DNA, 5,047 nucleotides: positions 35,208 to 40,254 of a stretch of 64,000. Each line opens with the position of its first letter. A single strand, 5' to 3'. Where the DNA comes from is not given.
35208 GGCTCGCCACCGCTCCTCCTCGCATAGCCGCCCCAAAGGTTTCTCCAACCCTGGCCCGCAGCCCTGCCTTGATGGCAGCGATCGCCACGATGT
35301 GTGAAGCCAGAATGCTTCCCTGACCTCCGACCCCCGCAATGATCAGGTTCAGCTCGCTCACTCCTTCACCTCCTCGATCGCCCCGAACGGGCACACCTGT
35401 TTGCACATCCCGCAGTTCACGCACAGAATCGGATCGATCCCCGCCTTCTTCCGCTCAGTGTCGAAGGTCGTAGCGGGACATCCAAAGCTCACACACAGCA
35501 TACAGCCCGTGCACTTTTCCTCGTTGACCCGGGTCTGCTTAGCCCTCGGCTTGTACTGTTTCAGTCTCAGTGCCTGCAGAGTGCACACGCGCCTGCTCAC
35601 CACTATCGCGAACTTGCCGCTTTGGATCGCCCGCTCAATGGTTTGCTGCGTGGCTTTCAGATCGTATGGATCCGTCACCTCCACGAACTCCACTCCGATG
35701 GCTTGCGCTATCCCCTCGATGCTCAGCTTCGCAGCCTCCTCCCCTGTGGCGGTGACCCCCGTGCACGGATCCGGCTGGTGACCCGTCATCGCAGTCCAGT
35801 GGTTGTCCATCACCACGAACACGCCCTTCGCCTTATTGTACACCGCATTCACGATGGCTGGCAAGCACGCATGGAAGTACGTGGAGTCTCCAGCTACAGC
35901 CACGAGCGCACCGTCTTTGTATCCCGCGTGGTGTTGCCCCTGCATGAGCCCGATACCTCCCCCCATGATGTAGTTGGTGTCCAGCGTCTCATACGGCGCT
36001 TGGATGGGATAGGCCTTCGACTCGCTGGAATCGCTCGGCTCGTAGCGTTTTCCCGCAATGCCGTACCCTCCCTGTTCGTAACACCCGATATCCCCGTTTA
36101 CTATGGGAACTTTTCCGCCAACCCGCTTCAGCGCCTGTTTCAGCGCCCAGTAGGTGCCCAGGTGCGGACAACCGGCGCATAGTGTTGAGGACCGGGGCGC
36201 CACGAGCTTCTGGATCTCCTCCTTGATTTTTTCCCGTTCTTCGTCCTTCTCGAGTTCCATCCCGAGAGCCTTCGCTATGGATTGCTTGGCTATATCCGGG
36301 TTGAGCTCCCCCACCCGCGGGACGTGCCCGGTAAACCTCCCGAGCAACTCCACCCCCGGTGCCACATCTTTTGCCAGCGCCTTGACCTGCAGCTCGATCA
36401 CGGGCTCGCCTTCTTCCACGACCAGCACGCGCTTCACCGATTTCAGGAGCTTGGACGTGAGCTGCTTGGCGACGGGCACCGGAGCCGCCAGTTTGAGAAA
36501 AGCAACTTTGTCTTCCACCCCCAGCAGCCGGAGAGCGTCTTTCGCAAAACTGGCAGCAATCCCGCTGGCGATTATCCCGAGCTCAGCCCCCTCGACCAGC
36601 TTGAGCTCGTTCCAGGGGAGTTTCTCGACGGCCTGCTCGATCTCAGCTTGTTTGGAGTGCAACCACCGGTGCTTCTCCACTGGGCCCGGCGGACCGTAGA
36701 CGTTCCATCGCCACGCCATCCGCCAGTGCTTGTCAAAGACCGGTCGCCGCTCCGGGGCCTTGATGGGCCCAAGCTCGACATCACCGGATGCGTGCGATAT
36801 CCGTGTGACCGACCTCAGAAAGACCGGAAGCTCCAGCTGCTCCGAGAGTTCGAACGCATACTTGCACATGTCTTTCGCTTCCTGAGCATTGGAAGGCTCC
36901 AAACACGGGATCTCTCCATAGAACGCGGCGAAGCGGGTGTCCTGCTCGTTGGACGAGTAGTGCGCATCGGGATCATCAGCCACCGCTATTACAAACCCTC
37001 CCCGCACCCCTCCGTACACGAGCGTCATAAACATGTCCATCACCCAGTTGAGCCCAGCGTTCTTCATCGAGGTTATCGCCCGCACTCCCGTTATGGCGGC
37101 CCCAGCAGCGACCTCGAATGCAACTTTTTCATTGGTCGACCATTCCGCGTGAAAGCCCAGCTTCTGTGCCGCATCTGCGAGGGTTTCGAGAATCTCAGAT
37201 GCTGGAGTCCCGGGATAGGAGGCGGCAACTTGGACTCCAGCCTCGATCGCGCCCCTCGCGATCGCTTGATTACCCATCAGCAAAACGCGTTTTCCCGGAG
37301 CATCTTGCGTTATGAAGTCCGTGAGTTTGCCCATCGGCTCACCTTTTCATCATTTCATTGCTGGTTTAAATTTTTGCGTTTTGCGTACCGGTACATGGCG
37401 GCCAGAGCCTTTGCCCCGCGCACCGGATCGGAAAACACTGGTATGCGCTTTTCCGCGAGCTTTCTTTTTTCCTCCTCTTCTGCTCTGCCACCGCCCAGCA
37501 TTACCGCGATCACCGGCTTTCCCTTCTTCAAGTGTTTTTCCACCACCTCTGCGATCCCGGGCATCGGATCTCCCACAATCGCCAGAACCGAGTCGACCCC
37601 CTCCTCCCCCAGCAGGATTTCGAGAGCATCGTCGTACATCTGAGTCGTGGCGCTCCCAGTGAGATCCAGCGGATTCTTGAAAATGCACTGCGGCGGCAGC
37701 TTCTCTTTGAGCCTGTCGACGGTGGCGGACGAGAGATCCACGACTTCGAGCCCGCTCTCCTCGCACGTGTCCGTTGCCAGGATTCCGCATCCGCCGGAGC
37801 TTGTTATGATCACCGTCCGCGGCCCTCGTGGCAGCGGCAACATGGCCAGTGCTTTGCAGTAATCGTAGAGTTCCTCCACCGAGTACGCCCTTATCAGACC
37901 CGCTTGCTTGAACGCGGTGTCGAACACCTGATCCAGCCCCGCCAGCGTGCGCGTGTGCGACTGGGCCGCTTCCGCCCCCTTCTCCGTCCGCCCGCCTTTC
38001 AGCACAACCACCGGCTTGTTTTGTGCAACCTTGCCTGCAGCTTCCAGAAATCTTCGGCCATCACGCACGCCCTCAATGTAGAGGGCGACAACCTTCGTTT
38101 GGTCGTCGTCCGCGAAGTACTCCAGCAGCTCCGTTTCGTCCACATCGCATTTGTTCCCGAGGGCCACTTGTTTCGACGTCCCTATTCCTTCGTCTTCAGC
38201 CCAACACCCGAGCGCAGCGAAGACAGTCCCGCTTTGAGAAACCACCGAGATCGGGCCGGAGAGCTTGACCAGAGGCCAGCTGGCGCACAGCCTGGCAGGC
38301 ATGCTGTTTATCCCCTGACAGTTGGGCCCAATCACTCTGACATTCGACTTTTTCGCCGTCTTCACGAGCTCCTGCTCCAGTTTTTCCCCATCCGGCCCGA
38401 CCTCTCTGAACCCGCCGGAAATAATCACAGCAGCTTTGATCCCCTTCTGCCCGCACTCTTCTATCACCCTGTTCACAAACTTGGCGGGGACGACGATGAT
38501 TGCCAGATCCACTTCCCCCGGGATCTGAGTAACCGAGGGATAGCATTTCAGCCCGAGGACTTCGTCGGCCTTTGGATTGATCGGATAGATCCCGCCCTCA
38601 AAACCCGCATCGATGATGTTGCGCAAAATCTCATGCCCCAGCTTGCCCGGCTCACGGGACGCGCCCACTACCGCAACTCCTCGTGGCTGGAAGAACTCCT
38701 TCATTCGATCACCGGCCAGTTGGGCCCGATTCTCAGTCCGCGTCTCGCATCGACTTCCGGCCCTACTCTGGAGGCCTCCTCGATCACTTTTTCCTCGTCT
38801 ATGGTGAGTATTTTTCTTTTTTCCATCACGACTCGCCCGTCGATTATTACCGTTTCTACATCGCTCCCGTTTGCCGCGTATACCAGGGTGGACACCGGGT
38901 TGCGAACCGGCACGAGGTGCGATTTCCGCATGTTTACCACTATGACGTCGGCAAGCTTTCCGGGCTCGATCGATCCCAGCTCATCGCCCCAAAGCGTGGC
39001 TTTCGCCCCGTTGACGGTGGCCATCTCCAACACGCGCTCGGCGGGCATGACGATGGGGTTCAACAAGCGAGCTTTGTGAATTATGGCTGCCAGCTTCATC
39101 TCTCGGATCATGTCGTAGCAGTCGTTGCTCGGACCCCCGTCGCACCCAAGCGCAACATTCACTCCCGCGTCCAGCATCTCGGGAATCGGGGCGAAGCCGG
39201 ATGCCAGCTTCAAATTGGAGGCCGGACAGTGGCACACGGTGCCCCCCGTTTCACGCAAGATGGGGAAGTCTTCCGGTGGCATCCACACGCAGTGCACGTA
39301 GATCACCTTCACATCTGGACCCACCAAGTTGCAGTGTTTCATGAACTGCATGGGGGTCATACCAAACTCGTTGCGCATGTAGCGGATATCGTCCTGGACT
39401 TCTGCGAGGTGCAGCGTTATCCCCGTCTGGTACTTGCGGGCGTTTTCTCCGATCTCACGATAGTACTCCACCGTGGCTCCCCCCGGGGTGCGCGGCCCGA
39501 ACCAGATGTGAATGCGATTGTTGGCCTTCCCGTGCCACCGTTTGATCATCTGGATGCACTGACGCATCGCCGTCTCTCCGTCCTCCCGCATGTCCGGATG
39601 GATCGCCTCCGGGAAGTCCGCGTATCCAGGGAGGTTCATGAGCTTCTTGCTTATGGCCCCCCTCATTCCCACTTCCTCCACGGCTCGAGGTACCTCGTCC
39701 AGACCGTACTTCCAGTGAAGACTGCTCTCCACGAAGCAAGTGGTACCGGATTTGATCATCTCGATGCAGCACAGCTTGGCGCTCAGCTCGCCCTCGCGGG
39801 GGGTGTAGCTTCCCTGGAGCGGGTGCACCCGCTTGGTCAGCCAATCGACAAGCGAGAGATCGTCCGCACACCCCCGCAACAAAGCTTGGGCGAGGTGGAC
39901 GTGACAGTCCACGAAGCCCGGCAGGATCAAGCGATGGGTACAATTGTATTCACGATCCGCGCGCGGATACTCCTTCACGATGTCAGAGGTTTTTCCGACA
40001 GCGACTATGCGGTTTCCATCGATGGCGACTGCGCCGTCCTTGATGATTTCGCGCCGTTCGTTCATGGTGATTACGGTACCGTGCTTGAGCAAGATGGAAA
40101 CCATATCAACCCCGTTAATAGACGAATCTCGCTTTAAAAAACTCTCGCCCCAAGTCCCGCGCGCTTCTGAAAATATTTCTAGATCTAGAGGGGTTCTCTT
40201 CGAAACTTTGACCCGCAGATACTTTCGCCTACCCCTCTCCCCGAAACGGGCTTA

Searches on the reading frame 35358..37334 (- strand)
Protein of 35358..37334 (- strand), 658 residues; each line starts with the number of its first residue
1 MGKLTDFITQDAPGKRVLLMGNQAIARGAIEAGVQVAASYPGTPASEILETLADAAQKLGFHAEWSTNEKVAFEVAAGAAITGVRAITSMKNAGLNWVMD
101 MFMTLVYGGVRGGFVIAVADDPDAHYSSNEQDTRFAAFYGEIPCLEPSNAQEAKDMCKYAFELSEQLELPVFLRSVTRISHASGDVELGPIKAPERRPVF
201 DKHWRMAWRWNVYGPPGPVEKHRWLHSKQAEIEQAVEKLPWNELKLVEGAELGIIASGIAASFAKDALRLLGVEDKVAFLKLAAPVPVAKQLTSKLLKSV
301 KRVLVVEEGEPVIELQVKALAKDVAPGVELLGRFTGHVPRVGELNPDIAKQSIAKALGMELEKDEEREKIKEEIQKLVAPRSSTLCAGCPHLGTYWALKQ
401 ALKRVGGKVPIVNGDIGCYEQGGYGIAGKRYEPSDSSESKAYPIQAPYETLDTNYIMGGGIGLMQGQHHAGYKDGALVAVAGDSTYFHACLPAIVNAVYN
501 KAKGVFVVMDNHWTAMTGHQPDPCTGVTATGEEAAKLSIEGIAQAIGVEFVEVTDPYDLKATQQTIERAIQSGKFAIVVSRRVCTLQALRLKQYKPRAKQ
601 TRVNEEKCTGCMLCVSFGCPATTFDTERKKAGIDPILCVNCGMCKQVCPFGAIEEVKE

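Call 13: search_protein_families(library=pfam, proteins=[window:35358-37334:-])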
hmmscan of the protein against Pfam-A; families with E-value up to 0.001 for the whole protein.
window:35358-37334:- (658 aa): 10 families
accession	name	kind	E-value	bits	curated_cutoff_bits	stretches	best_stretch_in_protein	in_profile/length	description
PF02775.26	TPP_enzyme_C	-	6.5e-19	68.7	21.9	1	442-578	13-149/151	Thiamine pyrophosphate enzyme, C-terminal TPP binding domain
PF01855.24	POR_N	-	9.4e-17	62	27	1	28-202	2-179/231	Pyruvate flavodoxin/ferredoxin oxidoreductase, thiamine diP-bdg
PF00037.32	Fer4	-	1.2e-10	41.2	21.1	1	633-654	3-24/24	4Fe-4S binding domain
PF12838.12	Fer4_7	-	4e-07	30.8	27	1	607-652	1-52/52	4Fe-4S dicluster domain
PF12797.12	Fer4_2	-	9.5e-07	28.8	24.5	0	602-621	4-22/22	4Fe-4S binding domain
PF13237.11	Fer4_10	-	2.7e-06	27.7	25.5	1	602-649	3-53/53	4Fe-4S dicluster domain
PF12837.12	Fer4_6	-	2.5e-05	24.5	25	1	632-653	3-24/24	4Fe-4S binding domain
PF25160.1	LdpA_Fe-S-bd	-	4.7e-05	23.5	27.6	0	619-656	13-46/49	LdpA Fe-S cluster-binding domain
PF14697.11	Fer4_21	-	0.00011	22.7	35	0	597-621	30-53/59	4Fe-4S dicluster domain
PF13187.11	Fer4_9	-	0.00072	20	27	1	607-653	1-52/52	4Fe-4S dicluster domain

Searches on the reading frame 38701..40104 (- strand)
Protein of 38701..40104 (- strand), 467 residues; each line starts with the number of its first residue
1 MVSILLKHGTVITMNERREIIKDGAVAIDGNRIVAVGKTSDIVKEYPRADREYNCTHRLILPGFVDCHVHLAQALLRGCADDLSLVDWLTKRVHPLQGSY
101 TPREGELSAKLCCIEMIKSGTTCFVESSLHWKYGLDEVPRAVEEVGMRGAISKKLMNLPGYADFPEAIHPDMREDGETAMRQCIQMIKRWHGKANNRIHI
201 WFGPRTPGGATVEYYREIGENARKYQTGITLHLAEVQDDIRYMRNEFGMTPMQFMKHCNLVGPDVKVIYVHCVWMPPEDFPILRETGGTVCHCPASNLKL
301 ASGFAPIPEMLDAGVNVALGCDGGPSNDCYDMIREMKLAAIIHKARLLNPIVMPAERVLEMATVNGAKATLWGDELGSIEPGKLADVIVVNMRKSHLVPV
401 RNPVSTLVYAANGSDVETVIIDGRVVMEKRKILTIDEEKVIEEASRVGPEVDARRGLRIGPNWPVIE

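Call 13: search_protein_families(library=pfam, proteins=[window:38701-40104:-])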
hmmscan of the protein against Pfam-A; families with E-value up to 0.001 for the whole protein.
window:38701-40104:- (467 aa): 3 families
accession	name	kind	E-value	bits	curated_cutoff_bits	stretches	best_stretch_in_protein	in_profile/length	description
PF01979.26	Amidohydro_1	-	8.6e-69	232.8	25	1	60-426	2-345/345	Amidohydrolase family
PF07969.17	Amidohydro_3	-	1.7e-16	61.3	29.7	1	268-426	309-471/472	Amidohydrolase family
PF22039.1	HUTI_composite_bact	-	2.7e-08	33.7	25.5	1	24-49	1-26/26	Imidazolonepropionase-like composite domain, bacteria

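Call 71: list_cluster_members(proteins=[window:38701-40104:-])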
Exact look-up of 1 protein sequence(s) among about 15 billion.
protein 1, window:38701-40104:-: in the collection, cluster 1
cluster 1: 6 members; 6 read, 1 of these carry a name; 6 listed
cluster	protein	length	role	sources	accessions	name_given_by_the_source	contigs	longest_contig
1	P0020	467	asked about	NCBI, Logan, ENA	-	-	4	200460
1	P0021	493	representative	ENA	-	-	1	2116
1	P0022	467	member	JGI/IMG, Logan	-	cytosine/adenosine deaminase-related metal-dependent hydrolase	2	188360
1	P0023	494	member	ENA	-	-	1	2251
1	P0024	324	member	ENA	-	-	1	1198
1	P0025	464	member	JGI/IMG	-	-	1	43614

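Call 72: find_encoding_contigs(protein=P0025, flank=10000, max_places=6)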
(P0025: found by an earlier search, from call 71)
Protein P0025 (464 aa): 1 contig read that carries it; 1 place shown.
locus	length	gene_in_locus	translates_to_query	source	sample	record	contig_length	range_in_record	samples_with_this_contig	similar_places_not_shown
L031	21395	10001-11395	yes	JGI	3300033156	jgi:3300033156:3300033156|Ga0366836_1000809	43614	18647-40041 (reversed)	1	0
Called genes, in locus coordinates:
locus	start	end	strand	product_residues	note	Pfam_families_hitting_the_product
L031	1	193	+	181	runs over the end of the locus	PF01862:PvlArgDC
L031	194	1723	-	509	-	PF02885:Glycos_trans_3N, PF00591:Glycos_transf_3, PF07831:PYNP_C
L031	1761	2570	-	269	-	PF00290:Trp_syntA, PF00977:His_biosynth (weak)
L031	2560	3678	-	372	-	PF00291:PALP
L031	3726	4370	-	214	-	PF00697:PRAI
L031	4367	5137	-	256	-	PF00218:IGPS, PF05690:ThiG (faint), PF01070:FMN_dh (faint)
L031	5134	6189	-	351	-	PF02885:Glycos_trans_3N, PF00591:Glycos_transf_3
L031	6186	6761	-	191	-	PF00117:GATase, PF07722:Peptidase_C26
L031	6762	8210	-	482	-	PF04715:, PF00425:Chorismate_bind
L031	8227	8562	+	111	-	-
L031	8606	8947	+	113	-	-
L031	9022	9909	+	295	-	PF01048:PNP_UDP_1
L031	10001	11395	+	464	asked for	PF01979:Amidohydro_1, PF07969:Amidohydro_3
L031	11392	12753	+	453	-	PF02629:CoA_binding, PF13380:CoA_binding_2, PF13607:Succ_CoA_lig, PF19045:Ligase_CoA_2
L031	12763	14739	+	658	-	PF01855:POR_N, PF13237:Fer4_10 (faint), PF02775:TPP_enzyme_C, PF12797:Fer4_2 (faint), PF12838:Fer4_7 (weak), PF00037:Fer4 (weak)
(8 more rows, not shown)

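Call 73: find_encoding_contigs(protein=P0022, flank=10000, max_places=6)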
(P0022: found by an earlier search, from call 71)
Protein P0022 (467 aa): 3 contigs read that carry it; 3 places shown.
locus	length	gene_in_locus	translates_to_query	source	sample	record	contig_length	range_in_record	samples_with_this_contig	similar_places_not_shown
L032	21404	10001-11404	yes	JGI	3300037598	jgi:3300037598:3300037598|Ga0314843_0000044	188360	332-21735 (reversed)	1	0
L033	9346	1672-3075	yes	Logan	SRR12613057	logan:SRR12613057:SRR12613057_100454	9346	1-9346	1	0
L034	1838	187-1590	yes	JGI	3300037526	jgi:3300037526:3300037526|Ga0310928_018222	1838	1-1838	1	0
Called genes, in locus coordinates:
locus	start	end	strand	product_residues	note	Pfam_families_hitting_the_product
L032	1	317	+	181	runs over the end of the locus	PF01862:PvlArgDC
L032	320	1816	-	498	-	PF02885:Glycos_trans_3N, PF00591:Glycos_transf_3, PF07831:PYNP_C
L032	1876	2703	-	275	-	PF00290:Trp_syntA, PF00977:His_biosynth (weak)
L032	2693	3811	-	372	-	PF00291:PALP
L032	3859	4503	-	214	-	PF00697:PRAI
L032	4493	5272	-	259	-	PF00218:IGPS, PF04131:NanE (faint), PF05690:ThiG (faint)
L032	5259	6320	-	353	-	PF02885:Glycos_trans_3N, PF00591:Glycos_transf_3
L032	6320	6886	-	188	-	PF00117:GATase, PF07722:Peptidase_C26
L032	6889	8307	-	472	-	PF04715:, PF00425:Chorismate_bind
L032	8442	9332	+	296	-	PF01048:PNP_UDP_1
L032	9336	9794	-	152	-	-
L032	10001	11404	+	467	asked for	PF22039:HUTI_composite_bact (faint), PF01979:Amidohydro_1, PF07969:Amidohydro_3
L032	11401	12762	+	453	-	PF02629:CoA_binding, PF13380:CoA_binding_2, PF13607:Succ_CoA_lig, PF19045:Ligase_CoA_2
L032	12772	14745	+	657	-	PF01855:POR_N, PF12837:Fer4_6 (faint), PF02775:TPP_enzyme_C, PF12797:Fer4_2 (faint), PF12838:Fer4_7 (weak), PF13187:Fer4_9 (weak), PF13237:Fer4_10 (weak), PF00037:Fer4 (weak)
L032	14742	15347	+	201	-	PF01558:POR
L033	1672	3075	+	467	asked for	PF22039:HUTI_composite_bact (faint), PF01979:Amidohydro_1, PF07969:Amidohydro_3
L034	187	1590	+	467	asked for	PF22039:HUTI_composite_bact (faint), PF01979:Amidohydro_1, PF07969:Amidohydro_3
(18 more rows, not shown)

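Call 84: search_protein_families(library=ncbifam, proteins=[window:38701-40104:-], max_evalue=0.001)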
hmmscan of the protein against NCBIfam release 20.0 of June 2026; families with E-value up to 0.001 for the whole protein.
window:38701-40104:- (467 aa): 53 families (the best 25 are shown)
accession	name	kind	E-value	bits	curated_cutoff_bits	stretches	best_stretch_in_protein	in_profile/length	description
NF005557.0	PRK07228.1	equivalog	4.1e-128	427.9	522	1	3-456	2-442/445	5'-deoxyadenosine deaminase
NF004701.0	PRK06038.1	equivalog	4e-122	408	609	1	1-454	3-429/432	N-ethylammeline chlorohydrolase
NF006252.0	PRK08393.1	equivalog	1.3e-111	373.7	617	1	2-448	1-420/424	N-ethylammeline chlorohydrolase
NF006549.0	PRK09045.1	equivalog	2.3e-97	326.4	540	1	3-446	9-434/444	TRZ/ATZ family hydrolase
NF006055.0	PRK08203.1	equivalog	2.4e-81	273.6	532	1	5-447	8-446/455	8-oxoguanine deaminase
NF004995.0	PRK06380.1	subfamily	9.7e-73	245.5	567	1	3-442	2-414/418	metal-dependent hydrolase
NF012037.0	PRK15493.1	equivalog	3.2e-70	237.1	779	1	9-447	8-429/435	bifunctional S-methyl-5'-thioadenosine deaminase/S-adenosylhomocysteine deaminase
NF006056.0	PRK08204.1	subfamily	9e-63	212.6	391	1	3-451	4-440/449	hypothetical protein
NF005540.0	PRK07203.1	equivalog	2.4e-62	211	444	1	4-449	2-436/444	putative aminohydrolase SsnA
TIGR03314.1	Se_ssnA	subfamily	8.4e-61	206.1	455.5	1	4-450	1-436/441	putative selenium metabolism protein SsnA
NF009059.0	PRK12393.1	equivalog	1.8e-58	198.3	543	1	25-446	30-450/460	amidohydrolase family protein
NF005211.0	PRK06687.1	equivalog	9.3e-58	196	703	1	7-436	5-418/419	TRZ/ATZ family protein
TIGR02967.1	guan_deamin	equivalog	1e-52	179.5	375.4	1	19-399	2-369/401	guanine deaminase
NF004801.0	PRK06151.1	subfamily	2.7e-52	178.2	416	1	9-446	9-457/491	chlorohydrolase family protein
NF006679.0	PRK09228.1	subfamily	3.7e-52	177.5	351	1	14-402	22-397/433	guanine deaminase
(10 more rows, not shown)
